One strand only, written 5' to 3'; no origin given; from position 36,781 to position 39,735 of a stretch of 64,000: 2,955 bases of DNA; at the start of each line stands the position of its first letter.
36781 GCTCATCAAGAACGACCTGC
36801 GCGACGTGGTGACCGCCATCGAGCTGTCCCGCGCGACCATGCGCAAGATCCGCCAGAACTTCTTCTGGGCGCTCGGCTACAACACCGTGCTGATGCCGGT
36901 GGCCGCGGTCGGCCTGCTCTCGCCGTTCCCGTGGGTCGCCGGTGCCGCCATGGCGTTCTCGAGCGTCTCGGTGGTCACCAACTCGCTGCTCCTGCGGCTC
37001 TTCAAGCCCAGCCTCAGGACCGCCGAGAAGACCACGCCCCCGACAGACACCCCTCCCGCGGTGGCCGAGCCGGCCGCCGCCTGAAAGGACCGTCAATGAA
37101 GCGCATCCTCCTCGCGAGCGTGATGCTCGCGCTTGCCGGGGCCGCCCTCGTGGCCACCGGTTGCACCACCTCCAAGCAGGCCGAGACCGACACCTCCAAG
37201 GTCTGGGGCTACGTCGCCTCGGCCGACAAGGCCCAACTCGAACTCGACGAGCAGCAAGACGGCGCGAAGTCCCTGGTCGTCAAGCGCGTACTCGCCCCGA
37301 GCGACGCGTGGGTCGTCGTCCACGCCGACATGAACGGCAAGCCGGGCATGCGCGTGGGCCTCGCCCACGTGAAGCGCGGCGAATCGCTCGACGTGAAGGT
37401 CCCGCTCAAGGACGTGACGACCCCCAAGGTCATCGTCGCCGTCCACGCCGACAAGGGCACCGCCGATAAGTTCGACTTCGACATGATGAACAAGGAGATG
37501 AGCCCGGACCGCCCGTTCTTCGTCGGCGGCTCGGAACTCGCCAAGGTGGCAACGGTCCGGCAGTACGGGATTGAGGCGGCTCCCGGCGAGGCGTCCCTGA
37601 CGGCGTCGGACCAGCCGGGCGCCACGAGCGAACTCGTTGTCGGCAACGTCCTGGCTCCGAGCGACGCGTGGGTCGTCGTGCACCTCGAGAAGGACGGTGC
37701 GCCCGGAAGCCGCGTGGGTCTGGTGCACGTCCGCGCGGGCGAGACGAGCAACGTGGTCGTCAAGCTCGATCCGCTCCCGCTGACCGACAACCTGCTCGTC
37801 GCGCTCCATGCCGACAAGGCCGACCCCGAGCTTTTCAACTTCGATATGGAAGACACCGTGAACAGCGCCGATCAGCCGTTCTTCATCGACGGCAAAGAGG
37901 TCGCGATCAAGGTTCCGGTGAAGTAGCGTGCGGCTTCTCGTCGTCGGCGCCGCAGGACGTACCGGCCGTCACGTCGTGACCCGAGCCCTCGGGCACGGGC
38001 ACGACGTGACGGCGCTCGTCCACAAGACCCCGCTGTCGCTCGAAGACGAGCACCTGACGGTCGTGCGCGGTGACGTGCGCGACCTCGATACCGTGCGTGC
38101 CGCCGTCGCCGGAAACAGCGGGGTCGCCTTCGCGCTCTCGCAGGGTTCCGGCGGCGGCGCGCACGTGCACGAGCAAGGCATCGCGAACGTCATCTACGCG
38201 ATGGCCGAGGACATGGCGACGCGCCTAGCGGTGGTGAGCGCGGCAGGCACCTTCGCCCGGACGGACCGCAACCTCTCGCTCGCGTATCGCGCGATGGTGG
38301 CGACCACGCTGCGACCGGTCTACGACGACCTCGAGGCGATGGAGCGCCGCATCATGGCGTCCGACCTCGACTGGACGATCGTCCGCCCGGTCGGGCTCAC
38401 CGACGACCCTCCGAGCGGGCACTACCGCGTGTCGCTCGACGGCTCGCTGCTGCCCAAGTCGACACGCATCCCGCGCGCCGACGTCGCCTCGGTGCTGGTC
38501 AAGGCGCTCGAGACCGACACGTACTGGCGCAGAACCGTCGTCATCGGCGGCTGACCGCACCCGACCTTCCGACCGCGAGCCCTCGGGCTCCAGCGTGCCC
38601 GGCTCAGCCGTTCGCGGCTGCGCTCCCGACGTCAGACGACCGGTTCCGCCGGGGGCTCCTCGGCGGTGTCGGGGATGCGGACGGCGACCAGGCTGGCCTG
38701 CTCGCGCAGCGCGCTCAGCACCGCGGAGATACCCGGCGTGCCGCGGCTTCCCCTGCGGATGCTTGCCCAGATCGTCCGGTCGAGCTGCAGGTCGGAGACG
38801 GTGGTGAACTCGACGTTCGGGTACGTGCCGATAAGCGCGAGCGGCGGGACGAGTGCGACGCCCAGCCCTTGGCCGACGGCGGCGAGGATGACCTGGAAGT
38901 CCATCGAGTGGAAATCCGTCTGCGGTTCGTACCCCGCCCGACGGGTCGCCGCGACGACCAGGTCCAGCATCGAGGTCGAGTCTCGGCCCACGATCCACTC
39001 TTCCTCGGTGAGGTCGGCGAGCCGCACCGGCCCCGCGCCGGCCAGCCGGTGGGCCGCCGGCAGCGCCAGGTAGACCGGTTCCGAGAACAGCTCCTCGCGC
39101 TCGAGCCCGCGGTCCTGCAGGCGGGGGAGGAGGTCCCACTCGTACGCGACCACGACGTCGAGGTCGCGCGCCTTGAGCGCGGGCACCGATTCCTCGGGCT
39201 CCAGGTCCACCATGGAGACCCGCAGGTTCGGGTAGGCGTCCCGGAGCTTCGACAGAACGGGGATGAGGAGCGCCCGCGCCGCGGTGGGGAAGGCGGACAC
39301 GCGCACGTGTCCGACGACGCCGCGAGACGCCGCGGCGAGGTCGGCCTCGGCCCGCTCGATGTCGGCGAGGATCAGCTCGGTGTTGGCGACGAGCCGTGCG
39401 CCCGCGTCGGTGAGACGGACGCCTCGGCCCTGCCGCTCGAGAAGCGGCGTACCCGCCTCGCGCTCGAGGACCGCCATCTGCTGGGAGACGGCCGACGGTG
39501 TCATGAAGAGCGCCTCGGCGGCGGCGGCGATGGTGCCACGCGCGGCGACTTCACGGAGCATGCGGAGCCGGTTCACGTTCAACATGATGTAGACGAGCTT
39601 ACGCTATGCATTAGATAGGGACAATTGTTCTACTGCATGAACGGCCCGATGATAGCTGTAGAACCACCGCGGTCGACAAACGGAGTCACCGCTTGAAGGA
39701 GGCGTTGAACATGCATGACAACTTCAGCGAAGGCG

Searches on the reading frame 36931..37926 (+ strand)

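Call 42: search_protein_families(library=pfam, proteins=[window:36931-37926:+], max_evalue=0.001)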
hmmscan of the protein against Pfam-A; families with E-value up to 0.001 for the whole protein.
window:36931-37926:+ (331 aa): 1 family
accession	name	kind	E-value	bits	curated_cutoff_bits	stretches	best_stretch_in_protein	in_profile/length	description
PF23951.1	DUF7282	-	8.7e-30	103.6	27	2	221-327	1-108/112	Domain of unknown function (DUF7282)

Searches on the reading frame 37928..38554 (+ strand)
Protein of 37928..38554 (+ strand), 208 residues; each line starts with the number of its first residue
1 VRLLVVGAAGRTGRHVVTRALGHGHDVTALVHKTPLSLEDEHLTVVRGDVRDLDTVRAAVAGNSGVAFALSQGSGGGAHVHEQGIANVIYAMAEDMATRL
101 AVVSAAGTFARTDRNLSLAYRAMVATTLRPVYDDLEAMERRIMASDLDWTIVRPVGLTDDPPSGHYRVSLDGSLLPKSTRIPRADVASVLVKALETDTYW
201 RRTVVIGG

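Call 42: search_protein_families(library=pfam, proteins=[window:37928-38554:+], max_evalue=0.001)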
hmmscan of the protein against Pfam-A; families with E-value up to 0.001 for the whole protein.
window:37928-38554:+ (208 aa): 3 families
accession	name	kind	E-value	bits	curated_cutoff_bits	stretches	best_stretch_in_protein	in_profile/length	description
PF13460.12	NAD_binding_10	-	1.8e-41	142.5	27.2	1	7-196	1-183/184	NAD(P)H-binding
PF05368.20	NmrA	-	7.9e-09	36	27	1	2-80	4-84/298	NmrA-like family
PF01370.27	Epimerase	-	1.3e-07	31.7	20.9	1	4-71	2-70/240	NAD dependent epimerase/dehydratase family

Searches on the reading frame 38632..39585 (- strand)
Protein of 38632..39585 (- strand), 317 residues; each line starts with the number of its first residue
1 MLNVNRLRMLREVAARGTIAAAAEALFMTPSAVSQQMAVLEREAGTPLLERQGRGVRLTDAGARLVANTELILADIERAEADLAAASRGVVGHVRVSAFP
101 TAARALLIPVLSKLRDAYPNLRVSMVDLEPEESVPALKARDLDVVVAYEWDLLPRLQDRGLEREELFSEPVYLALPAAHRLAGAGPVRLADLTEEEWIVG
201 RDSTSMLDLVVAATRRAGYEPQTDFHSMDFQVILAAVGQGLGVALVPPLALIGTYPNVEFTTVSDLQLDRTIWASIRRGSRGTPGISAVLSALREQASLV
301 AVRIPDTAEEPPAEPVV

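Call 42: search_protein_families(library=pfam, proteins=[window:38632-39585:-], max_evalue=0.001)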
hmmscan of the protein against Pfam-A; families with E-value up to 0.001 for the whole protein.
window:38632-39585:- (317 aa): 2 families
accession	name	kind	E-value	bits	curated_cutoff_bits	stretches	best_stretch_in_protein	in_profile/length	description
PF03466.25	LysR_substrate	-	2.5e-41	141.8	28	1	88-297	2-208/209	LysR substrate binding domain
PF00126.33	HTH_1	-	7.9e-20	71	26.6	1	5-62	2-59/60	Bacterial regulatory helix-turn-helix protein, lysR family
